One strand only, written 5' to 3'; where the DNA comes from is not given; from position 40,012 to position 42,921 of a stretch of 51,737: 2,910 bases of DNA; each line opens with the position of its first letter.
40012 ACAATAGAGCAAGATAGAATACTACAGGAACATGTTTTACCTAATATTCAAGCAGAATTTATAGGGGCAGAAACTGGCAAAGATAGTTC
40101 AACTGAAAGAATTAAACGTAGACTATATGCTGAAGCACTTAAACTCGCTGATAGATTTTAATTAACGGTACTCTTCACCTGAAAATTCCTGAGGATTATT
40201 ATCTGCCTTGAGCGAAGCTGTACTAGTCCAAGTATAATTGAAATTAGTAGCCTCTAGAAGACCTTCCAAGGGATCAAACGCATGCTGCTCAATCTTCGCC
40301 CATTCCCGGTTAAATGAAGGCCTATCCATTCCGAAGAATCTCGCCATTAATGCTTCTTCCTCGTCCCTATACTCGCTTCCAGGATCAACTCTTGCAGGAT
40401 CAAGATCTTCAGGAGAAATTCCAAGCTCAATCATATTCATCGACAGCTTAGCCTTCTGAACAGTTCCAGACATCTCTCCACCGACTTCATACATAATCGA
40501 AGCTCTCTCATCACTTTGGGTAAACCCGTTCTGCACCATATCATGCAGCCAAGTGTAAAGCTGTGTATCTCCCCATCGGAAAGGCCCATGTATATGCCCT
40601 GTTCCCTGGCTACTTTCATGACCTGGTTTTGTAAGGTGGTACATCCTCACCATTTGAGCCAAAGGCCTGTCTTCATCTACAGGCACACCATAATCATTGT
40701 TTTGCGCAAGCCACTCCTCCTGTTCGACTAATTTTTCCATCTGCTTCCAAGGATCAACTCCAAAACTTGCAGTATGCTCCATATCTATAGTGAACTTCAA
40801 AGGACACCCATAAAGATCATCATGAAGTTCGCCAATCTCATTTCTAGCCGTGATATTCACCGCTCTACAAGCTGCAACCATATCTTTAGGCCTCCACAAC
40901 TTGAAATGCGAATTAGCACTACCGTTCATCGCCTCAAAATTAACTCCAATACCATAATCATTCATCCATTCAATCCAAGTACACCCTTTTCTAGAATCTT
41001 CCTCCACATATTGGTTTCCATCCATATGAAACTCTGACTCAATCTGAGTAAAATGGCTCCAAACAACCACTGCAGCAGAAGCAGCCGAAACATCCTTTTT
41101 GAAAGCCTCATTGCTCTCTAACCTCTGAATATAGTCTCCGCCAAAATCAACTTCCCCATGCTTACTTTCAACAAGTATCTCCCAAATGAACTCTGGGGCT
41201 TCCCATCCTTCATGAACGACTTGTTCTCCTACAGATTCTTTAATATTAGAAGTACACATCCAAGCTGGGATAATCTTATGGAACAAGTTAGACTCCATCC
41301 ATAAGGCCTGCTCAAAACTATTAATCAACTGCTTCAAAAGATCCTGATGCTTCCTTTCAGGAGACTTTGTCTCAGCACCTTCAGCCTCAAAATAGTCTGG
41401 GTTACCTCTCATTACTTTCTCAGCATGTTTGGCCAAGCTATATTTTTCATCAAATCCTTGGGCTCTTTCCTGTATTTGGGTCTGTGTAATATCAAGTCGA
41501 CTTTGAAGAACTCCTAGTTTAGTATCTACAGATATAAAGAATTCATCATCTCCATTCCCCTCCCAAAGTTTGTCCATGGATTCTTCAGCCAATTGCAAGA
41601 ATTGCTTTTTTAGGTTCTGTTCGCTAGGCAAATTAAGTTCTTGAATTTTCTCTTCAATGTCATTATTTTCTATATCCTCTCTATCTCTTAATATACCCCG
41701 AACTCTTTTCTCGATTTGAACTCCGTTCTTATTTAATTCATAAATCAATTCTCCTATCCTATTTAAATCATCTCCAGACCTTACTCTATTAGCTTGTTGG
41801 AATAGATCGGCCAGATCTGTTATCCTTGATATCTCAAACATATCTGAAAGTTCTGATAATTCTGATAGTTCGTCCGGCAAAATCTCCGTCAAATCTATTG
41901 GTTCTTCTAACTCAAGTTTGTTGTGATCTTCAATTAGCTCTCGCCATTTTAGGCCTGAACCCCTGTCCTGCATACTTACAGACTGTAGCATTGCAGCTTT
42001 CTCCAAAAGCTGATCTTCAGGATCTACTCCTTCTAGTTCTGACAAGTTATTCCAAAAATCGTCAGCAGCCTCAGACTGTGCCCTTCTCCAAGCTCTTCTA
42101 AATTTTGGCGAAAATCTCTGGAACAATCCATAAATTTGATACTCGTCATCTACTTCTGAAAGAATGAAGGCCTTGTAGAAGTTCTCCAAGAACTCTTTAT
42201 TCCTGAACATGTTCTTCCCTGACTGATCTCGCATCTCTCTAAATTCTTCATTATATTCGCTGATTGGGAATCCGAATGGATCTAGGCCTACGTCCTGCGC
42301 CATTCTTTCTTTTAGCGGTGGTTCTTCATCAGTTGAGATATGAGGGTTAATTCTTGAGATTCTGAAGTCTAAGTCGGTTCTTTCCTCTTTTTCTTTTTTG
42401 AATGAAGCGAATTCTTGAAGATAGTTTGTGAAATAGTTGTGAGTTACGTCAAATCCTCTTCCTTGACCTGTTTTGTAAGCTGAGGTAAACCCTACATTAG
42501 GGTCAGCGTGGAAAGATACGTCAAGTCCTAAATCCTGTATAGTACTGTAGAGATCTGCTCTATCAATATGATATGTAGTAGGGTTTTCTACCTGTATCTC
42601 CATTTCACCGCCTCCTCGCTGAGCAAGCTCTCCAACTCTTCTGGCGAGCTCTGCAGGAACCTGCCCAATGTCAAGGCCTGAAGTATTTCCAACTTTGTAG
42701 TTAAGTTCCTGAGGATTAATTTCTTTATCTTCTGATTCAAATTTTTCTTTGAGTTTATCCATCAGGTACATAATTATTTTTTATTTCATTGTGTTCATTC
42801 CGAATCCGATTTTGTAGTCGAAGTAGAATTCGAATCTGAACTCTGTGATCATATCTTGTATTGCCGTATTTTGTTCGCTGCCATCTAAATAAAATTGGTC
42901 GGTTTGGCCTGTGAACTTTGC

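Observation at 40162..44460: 4.3-kb operon of two large, family-less cytoplasmic proteins; the 869-aa one looks like a split xylose-isomerase-like TIM barrel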

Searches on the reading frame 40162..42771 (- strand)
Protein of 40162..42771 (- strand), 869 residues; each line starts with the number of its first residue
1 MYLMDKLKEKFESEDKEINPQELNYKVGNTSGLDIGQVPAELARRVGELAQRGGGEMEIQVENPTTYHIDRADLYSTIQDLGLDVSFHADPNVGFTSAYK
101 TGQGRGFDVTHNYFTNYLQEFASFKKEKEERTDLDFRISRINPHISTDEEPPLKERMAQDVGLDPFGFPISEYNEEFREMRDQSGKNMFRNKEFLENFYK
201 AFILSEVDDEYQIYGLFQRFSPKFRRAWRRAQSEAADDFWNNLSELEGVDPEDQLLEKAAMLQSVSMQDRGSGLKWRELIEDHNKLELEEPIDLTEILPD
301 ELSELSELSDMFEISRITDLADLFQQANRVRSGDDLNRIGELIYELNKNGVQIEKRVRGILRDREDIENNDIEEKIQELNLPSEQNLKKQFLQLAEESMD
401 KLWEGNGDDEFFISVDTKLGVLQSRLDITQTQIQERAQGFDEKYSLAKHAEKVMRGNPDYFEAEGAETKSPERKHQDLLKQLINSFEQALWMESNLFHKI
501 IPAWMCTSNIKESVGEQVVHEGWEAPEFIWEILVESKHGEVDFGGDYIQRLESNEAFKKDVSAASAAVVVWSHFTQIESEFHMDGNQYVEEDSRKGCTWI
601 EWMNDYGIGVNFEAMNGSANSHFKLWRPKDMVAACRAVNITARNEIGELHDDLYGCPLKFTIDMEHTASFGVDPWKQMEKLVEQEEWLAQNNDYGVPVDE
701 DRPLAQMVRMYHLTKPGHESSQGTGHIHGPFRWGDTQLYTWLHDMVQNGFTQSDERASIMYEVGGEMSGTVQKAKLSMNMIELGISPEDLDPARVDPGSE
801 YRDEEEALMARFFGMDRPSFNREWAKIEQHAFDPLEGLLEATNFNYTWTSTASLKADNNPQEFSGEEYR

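Call 3: search_protein_families(library=pfam, proteins=[window:40162-42771:-], max_evalue=10)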
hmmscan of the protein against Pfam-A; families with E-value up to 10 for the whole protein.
window:40162-42771:- (869 aa): 1 family
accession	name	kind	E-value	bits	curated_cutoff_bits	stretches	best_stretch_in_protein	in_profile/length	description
PF08797.16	HIRAN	-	0.2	11.9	24.7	1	27-65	43-81/96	HIRAN domain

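Call 4: search_protein_families(library=ncbifam, proteins=[window:40162-42771:-], max_evalue=10)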
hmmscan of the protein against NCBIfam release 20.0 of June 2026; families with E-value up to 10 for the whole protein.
window:40162-42771:- (869 aa): 0 families

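Call 5: search_solved_structures(query=window:40162-42771:-, max_evalue=10)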
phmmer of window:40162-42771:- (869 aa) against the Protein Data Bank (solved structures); distinct sequences matched with E-value up to 10: 0.

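Call 7: find_homologous_proteins(query=window:40162-42771:-)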
Query window:40162-42771:- (869 aa): 51 proteins with E <= 0.001 among 8000 candidates.
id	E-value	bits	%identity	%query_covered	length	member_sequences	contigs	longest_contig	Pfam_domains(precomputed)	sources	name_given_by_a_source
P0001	0.0e+0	1973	99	100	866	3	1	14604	-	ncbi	-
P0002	0.0e+0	1471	75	100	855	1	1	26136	-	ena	-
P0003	0.0e+0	1467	75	100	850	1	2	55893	-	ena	-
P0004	0.0e+0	1466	75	100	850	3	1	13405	-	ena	-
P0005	0.0e+0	1465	74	100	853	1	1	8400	-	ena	-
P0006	0.0e+0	1436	72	100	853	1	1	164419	-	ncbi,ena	-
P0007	0.0e+0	1409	71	100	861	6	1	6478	-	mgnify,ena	mgnify:FL=1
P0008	0.0e+0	1362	71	100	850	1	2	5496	-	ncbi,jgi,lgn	-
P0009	0.0e+0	1262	65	100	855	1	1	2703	-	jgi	jgi:hypothetical protein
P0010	0.0e+0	1248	64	100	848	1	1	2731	-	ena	-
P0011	0.0e+0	1245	64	100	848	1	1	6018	-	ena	-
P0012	0.0e+0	1225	63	100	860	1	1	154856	-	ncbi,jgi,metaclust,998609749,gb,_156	metaclust:\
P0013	0.0e+0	1216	63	100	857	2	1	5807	-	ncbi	ncbi:MAG: hypothetical protein R6V35_02145 [Candidatus Nanohaloarchaea archaeon]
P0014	0.0e+0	1199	63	100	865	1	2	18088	-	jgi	jgi:hypothetical protein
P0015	0.0e+0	1190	62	100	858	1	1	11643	-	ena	-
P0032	3.5e-261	887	49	100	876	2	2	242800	-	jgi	jgi:hypothetical protein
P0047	1.5e-212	726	43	100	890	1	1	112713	-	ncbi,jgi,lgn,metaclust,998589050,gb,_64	metaclust:\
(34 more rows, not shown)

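Call 12: search_solved_structures(query=A1, max_evalue=10, show_alignments=3)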
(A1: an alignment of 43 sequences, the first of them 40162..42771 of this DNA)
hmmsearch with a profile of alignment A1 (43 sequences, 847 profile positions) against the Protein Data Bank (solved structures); distinct sequences matched with E-value up to 10: 1.
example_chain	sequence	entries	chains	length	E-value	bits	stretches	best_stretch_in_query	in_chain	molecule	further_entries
6m35_A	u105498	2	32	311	0.9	11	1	412-483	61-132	Sulfur oxygenase/reductase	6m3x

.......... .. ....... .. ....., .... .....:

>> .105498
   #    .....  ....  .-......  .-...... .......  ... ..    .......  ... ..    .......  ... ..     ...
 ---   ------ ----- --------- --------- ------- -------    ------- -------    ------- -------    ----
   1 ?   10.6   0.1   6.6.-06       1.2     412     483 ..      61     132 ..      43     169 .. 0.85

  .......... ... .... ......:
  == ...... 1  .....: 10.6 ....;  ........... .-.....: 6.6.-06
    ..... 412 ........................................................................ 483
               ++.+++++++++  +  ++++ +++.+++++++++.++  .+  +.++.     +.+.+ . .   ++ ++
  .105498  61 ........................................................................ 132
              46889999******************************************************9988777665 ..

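Call 30: predict_structure(alignment_id=A1)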
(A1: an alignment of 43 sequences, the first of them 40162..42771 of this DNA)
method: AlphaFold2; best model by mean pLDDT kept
length: 869 residues; sequences in the alignment: 43
mean_pLDDT: 82.6   pTM: 0.80
mean pLDDT of the five models: 82.6, 82.1, 80.8, 80.3, 80.1
residues with pLDDT >= 90: 420; 70-90: 292; 50-70: 81; < 50: 76
segments of 3 or more residues with pLDDT < 50: 1-4, 12-16, 33-39, 306-310, 718-727, 828-855, 857-869
pLDDT, mean of each block of 10 residues (from residue 1): 49 50 82 45 75 82 86 89 89 90 85 95 95 94 92 88 96 95 96 97 93 93 93 93 85 88 87 83 68 63 50 67 58 67 82 79 79 79 81 87 77 90 90 91 91 95 87 95 96 96 98 95 97 95 92 95 98 97 90 93 97 87 92 98 94 95 85 90 95 91 94 61 44 82 93 92 61 86 88 78 85 73 51 41 39 46 39
secondary structure, 60 per line:
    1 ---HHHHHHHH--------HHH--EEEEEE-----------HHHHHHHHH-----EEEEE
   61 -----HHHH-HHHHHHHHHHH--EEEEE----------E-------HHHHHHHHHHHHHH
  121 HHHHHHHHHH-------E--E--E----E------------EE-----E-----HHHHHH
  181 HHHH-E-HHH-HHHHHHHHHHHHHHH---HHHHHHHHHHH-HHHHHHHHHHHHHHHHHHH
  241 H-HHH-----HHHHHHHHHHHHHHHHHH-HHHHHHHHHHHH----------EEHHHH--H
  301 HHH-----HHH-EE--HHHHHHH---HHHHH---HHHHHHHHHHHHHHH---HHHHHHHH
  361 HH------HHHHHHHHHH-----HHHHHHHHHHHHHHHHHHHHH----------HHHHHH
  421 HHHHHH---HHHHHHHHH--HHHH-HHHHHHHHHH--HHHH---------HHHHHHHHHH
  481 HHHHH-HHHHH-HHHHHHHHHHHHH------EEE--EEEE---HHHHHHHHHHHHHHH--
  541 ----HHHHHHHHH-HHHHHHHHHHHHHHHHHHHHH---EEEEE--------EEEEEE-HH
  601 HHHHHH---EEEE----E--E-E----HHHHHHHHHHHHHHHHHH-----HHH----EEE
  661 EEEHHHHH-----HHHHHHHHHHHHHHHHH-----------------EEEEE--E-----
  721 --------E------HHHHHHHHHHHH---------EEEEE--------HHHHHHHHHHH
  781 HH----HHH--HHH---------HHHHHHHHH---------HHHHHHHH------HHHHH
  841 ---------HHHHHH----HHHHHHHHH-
elements in order (helices of 4 or more, strands of 3 or more residues): H4-11 E25-30 H42-50 E56-60 H66-69 H71-81 E84-88 H107-130 H175-184 H192-206 H210-220 H222-241 H251-268 H270-281 H294-297 H300-303 H317-323 H327-331 H335-349 H353-362 H369-378 H384-404 H415-426 H430-438 H441-444 H446-455 H458-461 H471-485 H487-491 H493-505 E512-514 E517-520 H524-538 H545-553 H555-575 E579-583 E592-597 H599-606 E610-613 H628-645 E658-663 H664-668 H674-690 E708-712 H736-747 E757-761 H770-782 H804-812 H822-829 H836-840 H850-855 H860-868
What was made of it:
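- On Xylose-isomerase-like TIM-barrel superfamily (PF01261 AP_endonuc_2): The AF2 model has pLDDT 82.6 and eight strands in barrel order (call 30).
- It has eight strands in barrel order, and the named residues sit at strand ends (call 30). The insert is a large helical domain (call 30).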

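Call 34: fold_search(model_id=the predicted structure, library=pdb)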
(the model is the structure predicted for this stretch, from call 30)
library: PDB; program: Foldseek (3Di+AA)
matches with E <= 10: 603; with E <= 0.001: 0
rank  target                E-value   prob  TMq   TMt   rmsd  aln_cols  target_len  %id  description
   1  8yec_C                6.0e-02  1.00  0.12  0.31   5.2       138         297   12  Crystal structure of L-ribulose 3-epimerase in complex with D-allulose (released 2025-02-12)
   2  2hk0_A                1.0e-01  0.99  0.10  0.27   4.4       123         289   14  Crystal structure of D-psicose 3-epimerase (DPEase) in the absence of substrate (released 2006-08-29)
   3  8yeb_I                1.2e-01  1.00  0.12  0.31   5.0       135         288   13  Crystal structure of L-ribulose 3-epimerase from Arthrobacter globiformis M30 (released 2025-02-12)
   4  8fa4_A                1.2e-01  0.99  0.12  0.20   5.9       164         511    8  Crystal structure of Xanthomonas campestris GanA beta-galactosidase (released 2023-11-29)
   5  4xsl_A                1.3e-01  1.00  0.12  0.32   3.9       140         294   17  Crystal strcutre of D-tagatose 3-epimerase C66S from Pseudomonas cichorii in complex with glycerol (released 2016-01-27)
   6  8fa4_B                1.8e-01  0.98  0.11  0.18   5.0       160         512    9  Crystal structure of Xanthomonas campestris GanA beta-galactosidase (released 2023-11-29)
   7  2ou4_A                1.9e-01  0.99  0.09  0.26   3.5       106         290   19  Crystal structure of D-tagatose 3-epimerase from Pseudomonas cichorii (released 2007-12-25)
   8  6t75_BBB              2.1e-01  0.63  0.10  0.13  10.2       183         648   14  Bacteroides salyersiae GH164 beta-mannosidase 2-deoxy-2-fluoro-beta-D-mannosyl enzyme intermediate (released 2020-01-01)
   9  4xsl_D                2.6e-01  0.99  0.10  0.26   3.6       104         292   20  Crystal strcutre of D-tagatose 3-epimerase C66S from Pseudomonas cichorii in complex with glycerol (released 2016-01-27)
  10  5zfs_A                2.7e-01  0.99  0.11  0.31   4.5       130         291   13  Crystal structure of Arthrobacter globiformis M30 sugar epimerase which can produce D-allulose from D-fructose (released 2018-10-24)
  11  6t75_EEE              2.7e-01  0.51  0.10  0.13  12.3       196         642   13  Bacteroides salyersiae GH164 beta-mannosidase 2-deoxy-2-fluoro-beta-D-mannosyl enzyme intermediate (released 2020-01-01)
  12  6t75_DDD              2.7e-01  0.44  0.10  0.12  12.9       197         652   13  Bacteroides salyersiae GH164 beta-mannosidase 2-deoxy-2-fluoro-beta-D-mannosyl enzyme intermediate (released 2020-01-01)
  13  4pgl_A                3.1e-01  0.99  0.10  0.27   3.2       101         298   20  Crystal structure of engineered D-tagatose 3-epimerase PcDTE-ILS6 (released 2014-10-22)
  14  7kmn                  3.1e-01  0.91  0.12  0.19   5.6       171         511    8  Crystal structure of XAC1772, a GH35 xyloglucan-active beta-galactosidase from Xanthomonas citri (released 2021-05-26)
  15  3wh9_A                3.2e-01  0.69  0.10  0.20   7.6       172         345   10  The ligand-free structure of ManBK from Aspergillus niger BK01 (released 2014-10-08)
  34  8axy                  5.3e-01  0.92  0.10  0.27   4.3       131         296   14  Staphylococcus aureus endonuclease IV orthorhombic crystal form (released 2023-09-13)
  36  3aal                  5.5e-01  0.94  0.11  0.28   3.9       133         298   10  Crystal Structure of endonuclease IV from Geobacillus kaustophilus (released 2010-12-01)
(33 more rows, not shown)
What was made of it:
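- On Xylose-isomerase-like TIM-barrel superfamily (PF01261 AP_endonuc_2): The top Foldseek hits are superfamily members with probability 0.9-1.0 (call 34).
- Closest known: Ketose 3-epimerases and sugar-phosphate epimerases. Same: Best Foldseek matches (call 34).
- The top Foldseek PDB hits are L-ribulose, D-psicose and D-tagatose 3-epimerases and Endo IV (8axy, 3aal), with probability 0.9-1.0 (call 34). The top Foldseek hits are ketose 3-epimerases (call 34).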

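Call 36: search_protein_representatives(alignment_id=A1)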
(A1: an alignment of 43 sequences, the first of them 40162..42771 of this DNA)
Query: 43 sequences, 847 profile positions. Proteins with E-value up to 0.001 (for the whole library): 117; up to 1e-10: 50; up to 1e-30: 37. The best 117 are listed.
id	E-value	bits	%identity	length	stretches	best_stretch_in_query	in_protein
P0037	0.0e+00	1272.8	-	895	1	1-847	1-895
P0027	0.0e+00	1260.8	-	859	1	1-847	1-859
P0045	0.0e+00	1209.4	-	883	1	2-847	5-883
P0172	0.0e+00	1122.6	-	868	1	2-847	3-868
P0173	0.0e+00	1028.5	-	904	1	2-847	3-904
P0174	2.9e-261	886.0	-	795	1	6-847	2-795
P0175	1.6e-255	867.0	-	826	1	2-847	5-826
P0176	9.7e-254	861.1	-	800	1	1-847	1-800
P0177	4.1e-252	855.7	-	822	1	2-847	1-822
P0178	2.5e-220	750.6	-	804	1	1-847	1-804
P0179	7.6e-210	715.9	-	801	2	350-846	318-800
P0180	9.1e-193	659.4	-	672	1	1-615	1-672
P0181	2.1e-186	638.4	-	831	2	351-847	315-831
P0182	1.6e-180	618.9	-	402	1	460-847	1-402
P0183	1.6e-139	483.2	-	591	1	1-616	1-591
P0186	7.4e-97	342.1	-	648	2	428-847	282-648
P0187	1.1e-94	334.9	-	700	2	426-847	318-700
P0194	5.5e-78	279.7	-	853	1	18-847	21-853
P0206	1.0e-18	83.6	-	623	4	702-847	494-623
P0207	1.7e-15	72.9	-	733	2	576-847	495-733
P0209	2.3e-13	65.9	-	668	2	599-847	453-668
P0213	2.8e-12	62.3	-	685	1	533-847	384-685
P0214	3.5e-12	62.0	-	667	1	570-845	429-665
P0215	3.6e-12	62.0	-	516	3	702-847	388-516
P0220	2.6e-10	55.8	-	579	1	639-846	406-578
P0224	2.2e-09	52.7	-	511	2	676-847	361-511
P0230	7.8e-09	50.9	-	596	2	715-847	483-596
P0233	2.4e-08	49.3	-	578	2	658-847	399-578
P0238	7.0e-08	47.8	-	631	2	788-847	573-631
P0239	7.7e-08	47.6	-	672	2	655-847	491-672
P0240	7.7e-08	47.6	-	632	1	530-847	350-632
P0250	1.4e-06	43.5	-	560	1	702-847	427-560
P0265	2.3e-05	39.4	-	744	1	601-847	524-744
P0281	4.3e-04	35.2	-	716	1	782-847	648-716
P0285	8.5e-04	34.2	-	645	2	702-847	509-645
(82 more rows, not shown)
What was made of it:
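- An HMM of the Nanohaloarchaeal proteins finds ~500-750-aa relatives (call 36).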

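Call 37: search_protein_families(library=pfam, proteins=[P0186, P0187, P0194, P0206, P0207, P0209, P0213, P0214, P0220, P0240], max_evalue=0.1)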
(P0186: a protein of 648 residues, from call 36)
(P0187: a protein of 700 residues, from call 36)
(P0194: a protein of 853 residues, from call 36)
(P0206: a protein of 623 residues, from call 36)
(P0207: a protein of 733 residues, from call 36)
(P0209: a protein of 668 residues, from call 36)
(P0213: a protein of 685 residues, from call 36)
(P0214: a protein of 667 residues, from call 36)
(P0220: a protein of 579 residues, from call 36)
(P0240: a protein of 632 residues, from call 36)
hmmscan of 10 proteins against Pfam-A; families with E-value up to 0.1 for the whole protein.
P0186 (648 aa): 0 families

P0187 (700 aa): 1 family
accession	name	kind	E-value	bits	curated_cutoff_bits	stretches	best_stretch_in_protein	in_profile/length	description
PF08939.15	Bles03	-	0.017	15.5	23.1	1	289-397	95-199/255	Basophilic leukemia-expressed protein Bles03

P0194 (853 aa): 1 family
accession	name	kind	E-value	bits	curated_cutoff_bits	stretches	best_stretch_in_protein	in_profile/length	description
PF21728.3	PADR1_N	-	0.088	13.7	25.7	0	409-449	6-42/60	PADR1, N-terminal helical domain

P0206 (623 aa): 1 family
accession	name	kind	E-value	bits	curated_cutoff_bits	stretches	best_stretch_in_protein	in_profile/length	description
PF05649.18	Peptidase_M13_N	-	0.077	12.8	32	0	196-286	27-106/381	Peptidase family M13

P0207 (733 aa): 1 family
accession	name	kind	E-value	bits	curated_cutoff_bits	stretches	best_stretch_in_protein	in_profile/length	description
PF01261.30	AP_endonuc_2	-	0.0072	16.5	31.1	1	79-144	21-89/249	Xylose isomerase-like TIM barrel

P0209 (668 aa): 1 family
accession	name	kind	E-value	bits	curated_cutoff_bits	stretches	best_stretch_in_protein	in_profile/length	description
PF01261.30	AP_endonuc_2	-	0.0027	17.9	31.1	1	55-132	8-89/249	Xylose isomerase-like TIM barrel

P0213 (685 aa): 1 family
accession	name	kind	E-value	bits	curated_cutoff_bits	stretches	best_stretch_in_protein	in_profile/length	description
PF01261.30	AP_endonuc_2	-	0.012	15.8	31.1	1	77-139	24-89/249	Xylose isomerase-like TIM barrel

P0214 (667 aa): 1 family
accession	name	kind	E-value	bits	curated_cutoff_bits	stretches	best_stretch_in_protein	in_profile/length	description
PF01261.30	AP_endonuc_2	-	0.004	17.3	31.1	0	57-135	7-89/249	Xylose isomerase-like TIM barrel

P0220 (579 aa): 1 family
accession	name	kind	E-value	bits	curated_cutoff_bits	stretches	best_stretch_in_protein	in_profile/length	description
PF09789.14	CC149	-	0.032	14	30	0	181-233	217-269/316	Coiled-coil domain-containing protein 149-A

P0240 (632 aa): 1 family
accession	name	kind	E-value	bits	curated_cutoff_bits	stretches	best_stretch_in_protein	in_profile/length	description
PF01261.30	AP_endonuc_2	-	0.00034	20.8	31.1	1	42-120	7-89/249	Xylose isomerase-like TIM barrel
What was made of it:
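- On Xylose-isomerase-like TIM-barrel superfamily (PF01261 AP_endonuc_2): Distant relatives reach 15.8-20.8 bits, and only over profile positions 7-89 (call 37).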
